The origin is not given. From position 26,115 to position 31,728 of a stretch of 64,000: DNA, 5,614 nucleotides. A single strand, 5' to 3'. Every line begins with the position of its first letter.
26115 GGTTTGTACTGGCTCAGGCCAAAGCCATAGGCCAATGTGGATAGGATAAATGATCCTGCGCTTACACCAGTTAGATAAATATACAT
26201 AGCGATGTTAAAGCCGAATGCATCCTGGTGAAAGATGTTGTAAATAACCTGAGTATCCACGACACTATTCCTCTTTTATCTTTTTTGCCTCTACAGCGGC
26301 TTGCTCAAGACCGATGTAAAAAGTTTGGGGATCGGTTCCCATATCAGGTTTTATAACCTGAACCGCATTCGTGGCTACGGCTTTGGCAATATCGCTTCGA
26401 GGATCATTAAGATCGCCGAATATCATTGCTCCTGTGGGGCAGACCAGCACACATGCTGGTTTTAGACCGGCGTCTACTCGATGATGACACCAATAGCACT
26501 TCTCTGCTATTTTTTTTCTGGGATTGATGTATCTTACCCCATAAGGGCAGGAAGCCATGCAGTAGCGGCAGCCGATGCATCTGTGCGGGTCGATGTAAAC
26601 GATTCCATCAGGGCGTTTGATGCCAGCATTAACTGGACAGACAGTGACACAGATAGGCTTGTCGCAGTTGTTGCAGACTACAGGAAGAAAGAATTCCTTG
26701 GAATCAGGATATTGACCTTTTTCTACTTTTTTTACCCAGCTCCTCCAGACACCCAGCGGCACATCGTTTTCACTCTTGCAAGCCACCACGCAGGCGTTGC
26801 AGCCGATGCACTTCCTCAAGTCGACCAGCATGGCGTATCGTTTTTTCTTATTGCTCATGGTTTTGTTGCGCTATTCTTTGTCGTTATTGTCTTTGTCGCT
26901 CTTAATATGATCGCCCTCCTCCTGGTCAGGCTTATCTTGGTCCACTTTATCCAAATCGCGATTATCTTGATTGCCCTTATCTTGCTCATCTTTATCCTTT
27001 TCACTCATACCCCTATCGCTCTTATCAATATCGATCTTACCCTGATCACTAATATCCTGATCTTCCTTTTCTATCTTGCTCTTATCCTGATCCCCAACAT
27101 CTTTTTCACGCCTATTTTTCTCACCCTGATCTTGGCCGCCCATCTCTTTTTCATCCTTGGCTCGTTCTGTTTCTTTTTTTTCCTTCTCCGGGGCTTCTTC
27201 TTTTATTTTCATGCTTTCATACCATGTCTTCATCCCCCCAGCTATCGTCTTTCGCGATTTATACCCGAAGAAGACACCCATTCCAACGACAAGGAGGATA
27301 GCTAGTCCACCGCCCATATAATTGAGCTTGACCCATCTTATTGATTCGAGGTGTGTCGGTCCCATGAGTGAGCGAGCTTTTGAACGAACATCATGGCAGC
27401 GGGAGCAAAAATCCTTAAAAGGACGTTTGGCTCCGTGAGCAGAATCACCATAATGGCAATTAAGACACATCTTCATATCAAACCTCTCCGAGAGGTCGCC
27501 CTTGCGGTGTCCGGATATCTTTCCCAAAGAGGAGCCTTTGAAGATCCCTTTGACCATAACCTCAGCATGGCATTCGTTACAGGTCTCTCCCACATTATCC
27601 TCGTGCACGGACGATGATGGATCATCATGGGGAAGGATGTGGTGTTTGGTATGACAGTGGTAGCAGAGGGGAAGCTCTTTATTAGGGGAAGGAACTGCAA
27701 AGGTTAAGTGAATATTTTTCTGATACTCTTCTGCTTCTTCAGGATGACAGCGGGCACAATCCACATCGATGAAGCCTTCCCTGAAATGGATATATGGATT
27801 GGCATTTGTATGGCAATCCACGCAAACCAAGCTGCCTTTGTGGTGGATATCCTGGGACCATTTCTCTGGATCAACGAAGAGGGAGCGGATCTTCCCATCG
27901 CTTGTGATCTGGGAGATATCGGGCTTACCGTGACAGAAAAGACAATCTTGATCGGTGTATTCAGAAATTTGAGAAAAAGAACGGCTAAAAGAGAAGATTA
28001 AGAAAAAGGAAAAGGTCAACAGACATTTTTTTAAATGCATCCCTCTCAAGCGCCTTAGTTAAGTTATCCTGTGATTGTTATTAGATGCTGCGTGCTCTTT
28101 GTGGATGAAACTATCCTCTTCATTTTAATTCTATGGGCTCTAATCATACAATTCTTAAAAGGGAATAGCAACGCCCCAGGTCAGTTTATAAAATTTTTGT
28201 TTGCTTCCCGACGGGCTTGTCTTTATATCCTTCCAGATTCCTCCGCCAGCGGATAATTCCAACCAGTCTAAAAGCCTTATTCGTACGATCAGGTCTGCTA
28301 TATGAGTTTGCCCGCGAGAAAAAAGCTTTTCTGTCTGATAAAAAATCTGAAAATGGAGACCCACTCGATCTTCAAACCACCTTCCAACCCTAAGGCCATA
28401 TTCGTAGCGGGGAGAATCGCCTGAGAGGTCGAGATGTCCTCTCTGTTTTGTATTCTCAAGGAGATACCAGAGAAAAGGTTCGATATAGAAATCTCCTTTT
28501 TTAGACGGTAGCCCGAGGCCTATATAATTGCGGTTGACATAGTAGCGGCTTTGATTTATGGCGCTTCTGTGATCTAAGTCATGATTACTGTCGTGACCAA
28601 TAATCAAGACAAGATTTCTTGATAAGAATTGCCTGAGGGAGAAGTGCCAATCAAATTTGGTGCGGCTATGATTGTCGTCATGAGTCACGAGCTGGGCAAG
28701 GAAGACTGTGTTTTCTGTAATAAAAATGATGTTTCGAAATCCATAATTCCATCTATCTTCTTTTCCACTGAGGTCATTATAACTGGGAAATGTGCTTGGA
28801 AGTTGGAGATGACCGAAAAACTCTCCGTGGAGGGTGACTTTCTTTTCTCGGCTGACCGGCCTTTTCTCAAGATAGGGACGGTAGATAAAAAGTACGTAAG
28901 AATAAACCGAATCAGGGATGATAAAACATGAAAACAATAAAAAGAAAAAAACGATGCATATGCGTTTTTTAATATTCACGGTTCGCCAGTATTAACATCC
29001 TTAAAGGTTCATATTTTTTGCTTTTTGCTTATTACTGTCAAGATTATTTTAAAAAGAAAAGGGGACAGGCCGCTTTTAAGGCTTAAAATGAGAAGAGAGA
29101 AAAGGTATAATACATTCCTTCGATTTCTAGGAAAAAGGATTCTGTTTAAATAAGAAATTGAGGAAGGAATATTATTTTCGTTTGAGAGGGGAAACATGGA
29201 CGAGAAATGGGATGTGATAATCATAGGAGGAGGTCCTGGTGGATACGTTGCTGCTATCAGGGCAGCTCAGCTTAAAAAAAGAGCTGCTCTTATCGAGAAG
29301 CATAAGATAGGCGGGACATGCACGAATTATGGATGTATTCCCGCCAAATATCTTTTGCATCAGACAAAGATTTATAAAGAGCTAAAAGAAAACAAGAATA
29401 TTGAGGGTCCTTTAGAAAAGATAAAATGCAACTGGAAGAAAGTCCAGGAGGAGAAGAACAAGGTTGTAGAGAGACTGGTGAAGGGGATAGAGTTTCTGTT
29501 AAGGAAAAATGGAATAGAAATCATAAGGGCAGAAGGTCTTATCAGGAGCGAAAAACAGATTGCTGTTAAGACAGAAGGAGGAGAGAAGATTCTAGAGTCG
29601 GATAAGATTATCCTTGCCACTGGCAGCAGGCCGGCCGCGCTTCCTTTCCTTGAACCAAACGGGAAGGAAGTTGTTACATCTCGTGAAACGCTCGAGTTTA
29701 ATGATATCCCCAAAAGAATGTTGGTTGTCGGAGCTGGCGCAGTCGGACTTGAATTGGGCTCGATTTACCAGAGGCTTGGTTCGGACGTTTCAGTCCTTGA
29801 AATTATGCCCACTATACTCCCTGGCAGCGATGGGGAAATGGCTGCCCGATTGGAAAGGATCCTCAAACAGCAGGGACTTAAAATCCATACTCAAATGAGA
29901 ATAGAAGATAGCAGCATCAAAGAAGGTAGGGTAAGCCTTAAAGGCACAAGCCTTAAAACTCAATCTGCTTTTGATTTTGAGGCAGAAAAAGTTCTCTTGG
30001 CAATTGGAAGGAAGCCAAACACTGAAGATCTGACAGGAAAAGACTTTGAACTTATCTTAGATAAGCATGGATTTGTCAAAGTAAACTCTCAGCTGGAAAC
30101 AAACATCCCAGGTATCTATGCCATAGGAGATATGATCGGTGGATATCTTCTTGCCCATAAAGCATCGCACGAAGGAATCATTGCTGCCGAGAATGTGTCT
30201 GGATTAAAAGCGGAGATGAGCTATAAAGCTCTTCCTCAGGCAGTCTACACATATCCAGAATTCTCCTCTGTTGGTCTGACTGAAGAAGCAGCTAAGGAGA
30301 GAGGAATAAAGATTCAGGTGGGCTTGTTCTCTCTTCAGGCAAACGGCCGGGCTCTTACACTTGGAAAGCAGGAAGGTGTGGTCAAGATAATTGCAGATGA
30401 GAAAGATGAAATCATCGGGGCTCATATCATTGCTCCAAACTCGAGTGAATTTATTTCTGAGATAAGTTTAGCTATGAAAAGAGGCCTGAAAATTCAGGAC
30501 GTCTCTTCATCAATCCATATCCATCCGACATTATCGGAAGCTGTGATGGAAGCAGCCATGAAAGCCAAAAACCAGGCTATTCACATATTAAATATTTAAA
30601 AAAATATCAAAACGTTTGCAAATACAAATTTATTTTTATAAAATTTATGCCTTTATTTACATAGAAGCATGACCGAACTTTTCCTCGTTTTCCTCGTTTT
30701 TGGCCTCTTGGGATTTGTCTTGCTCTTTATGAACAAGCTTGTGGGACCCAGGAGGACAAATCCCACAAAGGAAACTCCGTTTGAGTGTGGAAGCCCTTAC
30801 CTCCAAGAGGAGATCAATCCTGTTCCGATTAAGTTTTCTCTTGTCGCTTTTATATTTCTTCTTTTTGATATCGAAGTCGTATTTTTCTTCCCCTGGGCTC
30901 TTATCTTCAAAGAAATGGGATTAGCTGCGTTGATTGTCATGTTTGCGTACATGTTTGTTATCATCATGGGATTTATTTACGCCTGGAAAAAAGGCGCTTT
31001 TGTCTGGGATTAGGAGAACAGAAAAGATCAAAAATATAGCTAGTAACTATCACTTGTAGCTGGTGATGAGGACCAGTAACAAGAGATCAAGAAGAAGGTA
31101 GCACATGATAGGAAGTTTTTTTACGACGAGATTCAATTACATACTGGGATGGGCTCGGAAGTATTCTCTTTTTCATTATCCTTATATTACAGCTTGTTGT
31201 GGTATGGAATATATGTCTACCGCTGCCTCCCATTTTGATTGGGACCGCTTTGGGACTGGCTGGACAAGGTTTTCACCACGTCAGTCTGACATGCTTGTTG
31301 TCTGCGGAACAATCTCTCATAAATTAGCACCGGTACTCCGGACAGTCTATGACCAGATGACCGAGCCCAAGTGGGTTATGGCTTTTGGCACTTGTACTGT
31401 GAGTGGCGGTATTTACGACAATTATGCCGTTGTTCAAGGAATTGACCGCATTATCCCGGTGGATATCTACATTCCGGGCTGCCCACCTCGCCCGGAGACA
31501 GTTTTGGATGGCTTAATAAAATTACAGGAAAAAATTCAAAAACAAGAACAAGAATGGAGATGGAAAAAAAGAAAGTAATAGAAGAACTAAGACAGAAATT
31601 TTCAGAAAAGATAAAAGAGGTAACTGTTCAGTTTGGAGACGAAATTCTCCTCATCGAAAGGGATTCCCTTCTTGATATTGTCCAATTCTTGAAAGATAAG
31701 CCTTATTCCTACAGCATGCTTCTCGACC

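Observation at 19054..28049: Composite respiratory locus: Psr/Nrf-type molybdoenzyme module joined to a DsrMK/Hmc-type transmembrane module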

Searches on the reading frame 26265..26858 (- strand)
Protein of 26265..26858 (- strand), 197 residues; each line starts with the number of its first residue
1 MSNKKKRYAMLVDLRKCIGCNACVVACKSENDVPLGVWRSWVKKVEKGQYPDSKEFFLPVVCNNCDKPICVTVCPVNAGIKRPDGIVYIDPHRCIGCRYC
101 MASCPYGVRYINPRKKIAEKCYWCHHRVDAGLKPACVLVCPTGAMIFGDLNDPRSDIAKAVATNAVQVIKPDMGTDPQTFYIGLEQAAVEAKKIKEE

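Call 4: search_protein_families(library=pfam, proteins=[window:26265-26858:-], max_evalue=0.01)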
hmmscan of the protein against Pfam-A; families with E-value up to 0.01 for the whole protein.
window:26265-26858:- (197 aa): 14 families
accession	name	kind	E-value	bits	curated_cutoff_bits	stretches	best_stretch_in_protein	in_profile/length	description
PF13247.11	Fer4_11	-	1.1e-26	93.3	26.2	1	56-149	4-99/100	4Fe-4S dicluster domain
PF12837.12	Fer4_6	-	1e-14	54.1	25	2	86-108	1-23/24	4Fe-4S binding domain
PF12838.12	Fer4_7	-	3e-14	53.7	27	2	16-78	1-52/52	4Fe-4S dicluster domain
PF12797.12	Fer4_2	-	3.3e-12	46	24.5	2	9-28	2-21/22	4Fe-4S binding domain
PF00037.32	Fer4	-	9e-12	44.7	21.1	2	87-108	1-22/24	4Fe-4S binding domain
PF13187.11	Fer4_9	-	2.8e-11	43.7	27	2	93-145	1-52/52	4Fe-4S dicluster domain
PF13237.11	Fer4_10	-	5.1e-11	42.8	25.5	1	87-141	2-53/53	4Fe-4S dicluster domain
PF12800.12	Fer4_4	-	2.5e-07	30.9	24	0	91-107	1-17/17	4Fe-4S binding domain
PF13534.11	Fer4_17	-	1.6e-06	29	22.2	0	93-126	1-32/61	4Fe-4S dicluster domain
PF12798.12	Fer4_3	-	6.2e-06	27.1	27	0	94-107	1-14/15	4Fe-4S binding domain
PF14697.11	Fer4_21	-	1.4e-05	25.6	35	0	89-143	3-55/59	4Fe-4S dicluster domain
PF25160.1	LdpA_Fe-S-bd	-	0.0001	22.4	27.6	1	64-107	4-41/49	LdpA Fe-S cluster-binding domain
PF13484.11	Fer4_16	-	0.00062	20.9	30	0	93-108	1-16/66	4Fe-4S double cluster binding domain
PF13183.11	Fer4_8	-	0.0015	19.4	27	0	14-77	2-67/68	4Fe-4S dicluster domain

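Call 5: search_protein_families(library=ncbifam, proteins=[window:26265-26858:-], max_evalue=0.01)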
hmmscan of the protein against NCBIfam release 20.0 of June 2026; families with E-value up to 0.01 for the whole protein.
window:26265-26858:- (197 aa): 55 families (the best 25 are shown)
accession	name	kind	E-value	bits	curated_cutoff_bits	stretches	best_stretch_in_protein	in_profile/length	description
NF011569.0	PRK14993.1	equivalog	6.8e-67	225.5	416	1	3-191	39-231/244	tetrathionate reductase subunit TtrB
NF045797.1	DsrO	equivalog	1e-59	201.9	200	1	3-182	39-234/235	sulfate reduction electron transfer complex DsrMKJOP subunit DsrO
TIGR03149.1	cyt_nit_nrfC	equivalog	1.8e-54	184.5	377.6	1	2-187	33-221/225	cytochrome c nitrite reductase Fe-S protein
NF041715.1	arsenate_red_ArrB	equivalog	1.4e-50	172.1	450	2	7-113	2-108/233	arsenate respiratory reductase iron-sulfur subunit ArrB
TIGR03478.1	DMSO_red_II_bet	subfamily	3.9e-39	134.5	480.7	2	40-183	109-254/321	DMSO reductase family type II enzyme, iron-sulfur subunit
TIGR02951.1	DMSO_dmsB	equivalog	8.3e-39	133.2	214.1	1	8-154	2-157/161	DMSO/selenate family reductase complex B subunit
NF041782.1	mnquin_red_QrcC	equivalog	2.1e-36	125.8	400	2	8-112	1-119/239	menaquinone reductase iron-sulfur cluster-binding subunit QrcC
NF042979.1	EthbenzDh_ebdB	equivalog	1.1e-31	110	740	2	40-183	131-276/354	ethylbenzene dehydrogenase subunit beta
NF008134.0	PRK10882.1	equivalog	5.6e-30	104.5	263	2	56-165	107-223/329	hydrogenase 2 operon protein HybA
NF038355.1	FDH3_beta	equivalog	7.2e-28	97.8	240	1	9-111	4-103/180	formate dehydrogenase FDH3 subunit beta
NF045715.1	sulf_resp_HmcB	equivalog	2.1e-26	92.7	420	2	52-152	97-200/307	sulfate respiration complex iron-sulfur protein HmcB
TIGR01582.1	FDH-beta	equivalog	3.9e-26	91.8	334.7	1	4-161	18-193/283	formate dehydrogenase subunit beta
TIGR01660.1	narH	equivalog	1.5e-21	76.4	524.05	2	43-149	164-271/492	nitrate reductase subunit beta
NF009451.0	PRK12809.1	equivalog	6.4e-19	67.7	1154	1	13-148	8-137/639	formate-dependent uric acid utilization protein YgfT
NF007382.0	PRK09898.1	equivalog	6.4e-17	61.8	213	2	14-145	65-198/208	ferredoxin-like protein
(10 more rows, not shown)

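Call 61: search_solved_structures(query=window:26265-26858:-, max_evalue=1e-10)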
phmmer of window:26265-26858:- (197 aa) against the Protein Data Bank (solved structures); distinct sequences matched with E-value up to 1e-10: 24.
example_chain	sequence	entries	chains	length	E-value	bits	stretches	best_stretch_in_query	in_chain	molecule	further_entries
2vpw_B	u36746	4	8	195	2.5e-55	190.6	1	7-184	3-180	NRFC PROTEIN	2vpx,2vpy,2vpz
6cz7_B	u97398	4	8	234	5.7e-45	156.8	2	7-114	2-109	4Fe-4S ferredoxin, iron-sulfur binding domain protein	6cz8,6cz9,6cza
4ydd_B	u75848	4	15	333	1e-34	123.3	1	40-182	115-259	DMSO reductase family type II enzyme, iron-sulfur subunit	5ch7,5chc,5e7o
2ivf_B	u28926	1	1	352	6.1e-32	114.2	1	40-182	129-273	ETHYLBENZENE DEHYDROGENASE BETA-SUBUNIT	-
4v4c_B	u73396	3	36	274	3.9e-26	95.3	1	6-184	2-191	Pyrogallol hydroxytransferase small subunit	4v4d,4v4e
8k9e_B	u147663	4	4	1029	6.7e-26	94.5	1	7-112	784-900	Fe-S-cluster-containing hydrogenase components 1-like protein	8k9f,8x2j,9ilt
6f0k_B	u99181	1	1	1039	2.7e-25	92.5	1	6-112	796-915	Fe-S-cluster-containing hydrogenase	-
6lod_B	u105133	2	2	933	1.3e-23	87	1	7-112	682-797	Fe-S-cluster-containing hydrogenase components 1-like protein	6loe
6btm_B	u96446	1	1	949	2e-23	86.4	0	54-112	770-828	Alternative Complex III subunit B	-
1q16_B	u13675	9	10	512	2.8e-23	85.9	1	43-163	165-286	Respiratory nitrate reductase 1 beta chain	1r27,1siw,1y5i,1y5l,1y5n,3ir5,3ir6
1kqf_B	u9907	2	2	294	1.3e-22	83.7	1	5-152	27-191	FORMATE DEHYDROGENASE, NITRATE-INDUCIBLE, IRON-SULFUR SUBUNIT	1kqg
1y4z_B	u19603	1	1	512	2.3e-22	82.9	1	43-163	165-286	Respiratory nitrate reductase 1 beta chain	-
3egw_B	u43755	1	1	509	2.4e-22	82.9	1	43-163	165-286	Respiratory nitrate reductase 1 beta chain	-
7b04_A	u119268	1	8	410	4.7e-20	75.4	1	56-183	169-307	Nitrite oxidoreductase subunit B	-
9vap_B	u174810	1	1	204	4.9e-19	72.1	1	10-113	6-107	4Fe-4S dicluster domain-containing protein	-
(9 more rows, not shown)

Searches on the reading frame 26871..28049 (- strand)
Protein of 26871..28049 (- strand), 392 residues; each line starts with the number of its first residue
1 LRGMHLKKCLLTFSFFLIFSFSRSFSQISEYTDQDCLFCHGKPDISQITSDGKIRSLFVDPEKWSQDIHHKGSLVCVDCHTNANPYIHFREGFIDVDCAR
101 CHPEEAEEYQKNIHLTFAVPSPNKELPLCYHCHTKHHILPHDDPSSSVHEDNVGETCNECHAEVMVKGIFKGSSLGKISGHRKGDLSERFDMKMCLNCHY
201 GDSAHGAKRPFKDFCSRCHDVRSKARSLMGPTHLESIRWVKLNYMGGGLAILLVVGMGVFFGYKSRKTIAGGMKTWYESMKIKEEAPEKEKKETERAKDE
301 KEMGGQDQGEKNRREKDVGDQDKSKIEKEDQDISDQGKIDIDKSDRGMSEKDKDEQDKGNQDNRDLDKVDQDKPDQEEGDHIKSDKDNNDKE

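Call 4: search_protein_families(library=pfam, proteins=[window:26871-28049:-], max_evalue=0.01)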
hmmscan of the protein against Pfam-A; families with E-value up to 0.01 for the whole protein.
window:26871-28049:- (392 aa): 4 families
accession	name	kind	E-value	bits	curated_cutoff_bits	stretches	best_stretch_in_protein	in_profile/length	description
PF14522.11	Cytochrome_C7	-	1.7e-08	34.6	24.8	2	147-220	6-67/67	Cytochrome c7 and related cytochrome c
PF14537.11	Cytochrom_c3_2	-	2e-07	31.8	25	1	69-161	2-78/79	Cytochrome c3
PF09699.15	Paired_CXXCH_1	-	0.0036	17.4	20.6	0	140-165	15-40/41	Doubled CXXCH motif (Paired_CXXCH_1)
PF22113.1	Mtrc-MtrF_II-IV_dom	-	0.0049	16.8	30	0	34-164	29-166/176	Outer membrane cytochrome MtrC/MtrF-like, domains II/IV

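Call 5: search_protein_families(library=ncbifam, proteins=[window:26871-28049:-], max_evalue=0.01)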
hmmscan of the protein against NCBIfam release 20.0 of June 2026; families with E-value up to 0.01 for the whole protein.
window:26871-28049:- (392 aa): 1 family
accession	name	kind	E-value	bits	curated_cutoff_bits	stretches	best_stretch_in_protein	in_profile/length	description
NF041028.1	decahem_GSU2203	exception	0.0002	20.7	325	1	31-221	65-231/317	GSU2203 family decaheme c-type cytochrome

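Call 80: search_solved_structures(query=window:26871-28049:-, max_evalue=1)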
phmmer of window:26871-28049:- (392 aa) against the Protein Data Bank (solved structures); distinct sequences matched with E-value up to 1: 11.
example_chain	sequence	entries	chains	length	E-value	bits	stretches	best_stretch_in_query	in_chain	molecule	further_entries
1gu6_A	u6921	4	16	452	0.0093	18.3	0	56-92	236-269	CYTOCHROME C552 | Cytochrome c-552 | Cytochrome c nitrite reductase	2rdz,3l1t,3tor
2rf7_A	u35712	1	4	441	0.011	18.1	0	58-92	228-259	Cytochrome c-552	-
4wjy_A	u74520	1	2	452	0.012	17.9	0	59-92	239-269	Cytochrome c-552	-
6aj4_A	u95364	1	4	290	0.13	14.5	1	209-244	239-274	Dedicator of cytokinesis protein 7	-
6ajl_A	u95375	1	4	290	0.13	14.5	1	209-244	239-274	Dedicator of cytokinesis protein 7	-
9vm2_A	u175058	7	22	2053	0.35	13.1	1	209-245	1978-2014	Dedicator of cytokinesis protein 6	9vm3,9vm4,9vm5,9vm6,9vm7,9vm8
8k9e_A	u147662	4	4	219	0.39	12.9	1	52-133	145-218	Cytochrome c7-like domain-containing protein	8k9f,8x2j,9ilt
3ubr_A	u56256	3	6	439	0.44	12.8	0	58-81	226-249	Cytochrome c-552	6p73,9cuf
2p0s_A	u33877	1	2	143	0.54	12.5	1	21-68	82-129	ABC transporter, permease protein, putative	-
2klu_A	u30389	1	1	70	0.82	11.9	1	242-268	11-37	T-cell surface glycoprotein CD4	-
28pb_A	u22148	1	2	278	0.89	11.7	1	34-162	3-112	Cytochrome c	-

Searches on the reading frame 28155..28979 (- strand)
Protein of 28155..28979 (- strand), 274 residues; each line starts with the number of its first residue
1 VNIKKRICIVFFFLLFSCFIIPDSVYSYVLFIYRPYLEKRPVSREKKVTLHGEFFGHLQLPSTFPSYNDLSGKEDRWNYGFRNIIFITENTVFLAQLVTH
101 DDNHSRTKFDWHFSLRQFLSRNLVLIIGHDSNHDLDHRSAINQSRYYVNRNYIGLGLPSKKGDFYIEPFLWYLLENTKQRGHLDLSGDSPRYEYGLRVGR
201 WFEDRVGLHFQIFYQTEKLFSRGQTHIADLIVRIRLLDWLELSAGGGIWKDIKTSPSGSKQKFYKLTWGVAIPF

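Call 4: search_protein_families(library=pfam, proteins=[window:28155-28979:-], max_evalue=0.01)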
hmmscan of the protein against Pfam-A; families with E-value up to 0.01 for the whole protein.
window:28155-28979:- (274 aa): 0 families

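Call 5: search_protein_families(library=ncbifam, proteins=[window:28155-28979:-], max_evalue=0.01)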
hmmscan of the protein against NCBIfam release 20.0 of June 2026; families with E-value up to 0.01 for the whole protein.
window:28155-28979:- (274 aa): 0 families

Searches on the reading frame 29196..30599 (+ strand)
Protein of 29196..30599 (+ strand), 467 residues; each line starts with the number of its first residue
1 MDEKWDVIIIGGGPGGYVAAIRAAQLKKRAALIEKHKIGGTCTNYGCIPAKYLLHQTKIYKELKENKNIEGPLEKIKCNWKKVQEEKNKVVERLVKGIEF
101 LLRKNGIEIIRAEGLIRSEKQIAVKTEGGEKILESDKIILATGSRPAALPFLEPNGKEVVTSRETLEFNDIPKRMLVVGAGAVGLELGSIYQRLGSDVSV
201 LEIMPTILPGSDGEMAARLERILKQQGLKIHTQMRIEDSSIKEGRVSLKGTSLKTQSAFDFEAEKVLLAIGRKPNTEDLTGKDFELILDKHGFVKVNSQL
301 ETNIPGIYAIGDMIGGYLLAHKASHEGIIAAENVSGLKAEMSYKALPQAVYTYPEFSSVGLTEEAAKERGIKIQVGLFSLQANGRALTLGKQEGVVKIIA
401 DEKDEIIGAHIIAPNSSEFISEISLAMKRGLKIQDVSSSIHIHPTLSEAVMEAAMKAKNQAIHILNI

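Call 75: search_protein_families(library=pfam, proteins=[window:29196-30599:+], max_evalue=0.00001)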
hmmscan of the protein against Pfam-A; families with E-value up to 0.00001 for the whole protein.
window:29196-30599:+ (467 aa): 10 families
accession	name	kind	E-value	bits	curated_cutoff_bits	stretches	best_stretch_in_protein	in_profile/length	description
PF07992.20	Pyr_redox_2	-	1.3e-66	225.5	26.1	1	6-327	2-291/291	Pyridine nucleotide-disulphide oxidoreductase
PF02852.28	Pyr_redox_dim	-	7e-35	120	25.3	1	347-454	2-110/110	Pyridine nucleotide-disulphide oxidoreductase, dimerisation domain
PF00070.33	Pyr_redox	-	6.2e-18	65.5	22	1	174-240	1-67/82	Pyridine nucleotide-disulphide oxidoreductase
PF13738.12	Pyr_redox_3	-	6.6e-15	55.6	30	1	8-311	1-305/305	Pyridine nucleotide-disulphide oxidoreductase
PF12831.13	FAD_oxidored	-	3.6e-10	40.1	27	1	6-143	1-145/416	FAD dependent oxidoreductase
PF03486.20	HI0933_like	-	5.1e-10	39.7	50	0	6-38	2-34/244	HI0933-like protein Rossmann domain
PF01134.28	GIDA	-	6.7e-09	35.7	22.1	1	6-144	1-150/391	Glucose inhibited division protein A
PF13450.12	NAD_binding_8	-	4.6e-08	33.7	21.9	0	9-45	1-38/68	NAD(P)-binding Rossmann-like domain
PF00890.30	FAD_binding_2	-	5.1e-08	33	20.4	0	6-38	1-33/414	FAD binding domain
PF01266.30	DAO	-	5.9e-06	26.5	27.9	0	6-41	1-38/353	FAD dependent oxidoreductase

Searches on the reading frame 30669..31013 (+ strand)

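Call 75: search_protein_families(library=pfam, proteins=[window:30669-31013:+], max_evalue=0.00001)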
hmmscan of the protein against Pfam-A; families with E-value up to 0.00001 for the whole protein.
window:30669-31013:+ (114 aa): 1 family
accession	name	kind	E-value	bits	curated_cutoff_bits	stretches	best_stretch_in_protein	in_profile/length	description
PF00507.24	Oxidored_q4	-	5.7e-30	103.9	23.3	1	16-113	2-99/99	NADH-ubiquinone/plastoquinone oxidoreductase, chain 3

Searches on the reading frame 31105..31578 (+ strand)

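Call 75: search_protein_families(library=pfam, proteins=[window:31105-31578:+], max_evalue=0.00001)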
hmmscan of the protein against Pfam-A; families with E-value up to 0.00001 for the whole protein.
window:31105-31578:+ (157 aa): 1 family
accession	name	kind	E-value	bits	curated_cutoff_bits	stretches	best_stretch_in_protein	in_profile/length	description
PF01058.29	Oxidored_q6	-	4.2e-26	91.6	27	1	31-140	1-128/128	NADH ubiquinone oxidoreductase, 20 Kd subunit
